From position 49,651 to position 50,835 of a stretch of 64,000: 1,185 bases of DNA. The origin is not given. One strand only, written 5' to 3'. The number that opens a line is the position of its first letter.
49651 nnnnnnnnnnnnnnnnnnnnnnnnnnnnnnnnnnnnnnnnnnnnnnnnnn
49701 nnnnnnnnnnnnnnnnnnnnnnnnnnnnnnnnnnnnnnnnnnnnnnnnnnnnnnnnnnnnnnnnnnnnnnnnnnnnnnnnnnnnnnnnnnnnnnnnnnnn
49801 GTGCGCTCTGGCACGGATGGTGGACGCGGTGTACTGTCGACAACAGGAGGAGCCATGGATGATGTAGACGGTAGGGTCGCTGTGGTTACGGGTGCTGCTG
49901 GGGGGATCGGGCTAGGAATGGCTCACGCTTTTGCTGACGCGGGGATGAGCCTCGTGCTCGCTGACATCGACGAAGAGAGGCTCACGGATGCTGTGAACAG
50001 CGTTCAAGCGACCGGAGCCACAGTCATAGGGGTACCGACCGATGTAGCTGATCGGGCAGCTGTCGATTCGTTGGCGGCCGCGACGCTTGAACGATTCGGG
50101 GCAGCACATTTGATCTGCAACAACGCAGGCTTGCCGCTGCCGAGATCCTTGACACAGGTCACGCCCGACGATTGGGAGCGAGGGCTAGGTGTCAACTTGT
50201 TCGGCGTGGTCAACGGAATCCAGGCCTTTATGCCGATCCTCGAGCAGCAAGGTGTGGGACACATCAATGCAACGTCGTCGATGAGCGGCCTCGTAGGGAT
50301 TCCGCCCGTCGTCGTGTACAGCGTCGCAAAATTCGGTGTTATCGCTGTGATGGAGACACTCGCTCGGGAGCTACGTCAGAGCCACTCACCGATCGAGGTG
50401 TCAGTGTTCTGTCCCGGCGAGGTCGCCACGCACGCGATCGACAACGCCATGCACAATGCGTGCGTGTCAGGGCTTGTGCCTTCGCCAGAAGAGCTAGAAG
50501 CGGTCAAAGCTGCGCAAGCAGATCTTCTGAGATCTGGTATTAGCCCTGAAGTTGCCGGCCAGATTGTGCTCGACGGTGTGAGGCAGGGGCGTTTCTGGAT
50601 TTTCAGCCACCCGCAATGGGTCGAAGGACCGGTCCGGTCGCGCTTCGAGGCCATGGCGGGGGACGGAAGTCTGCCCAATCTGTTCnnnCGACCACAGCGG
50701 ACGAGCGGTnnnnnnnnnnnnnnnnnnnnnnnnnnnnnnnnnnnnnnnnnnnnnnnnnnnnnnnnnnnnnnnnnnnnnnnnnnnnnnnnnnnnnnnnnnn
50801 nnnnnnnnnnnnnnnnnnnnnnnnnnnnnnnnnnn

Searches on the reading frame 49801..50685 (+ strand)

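Call 42: search_protein_families(library=pfam, proteins=[window:49801-50685:+], max_evalue=0.001)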
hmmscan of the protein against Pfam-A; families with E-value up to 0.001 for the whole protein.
window:49801-50685:+ (295 aa): 4 families
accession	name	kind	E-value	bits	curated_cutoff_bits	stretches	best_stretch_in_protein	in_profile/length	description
PF00106.31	adh_short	-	2.2e-45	155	26.6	1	25-214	1-188/195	short chain dehydrogenase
PF13561.12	adh_short_C2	-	1.6e-34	120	27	1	31-216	1-184/236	Enoyl-(Acyl carrier protein) reductase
PF08659.16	KR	-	7.2e-14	52.5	22.6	1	28-194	4-166/180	KR domain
PF02737.24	3HCDH_N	-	0.00025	21.4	22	1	27-71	3-45/180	3-hydroxyacyl-CoA dehydrogenase, NAD binding domain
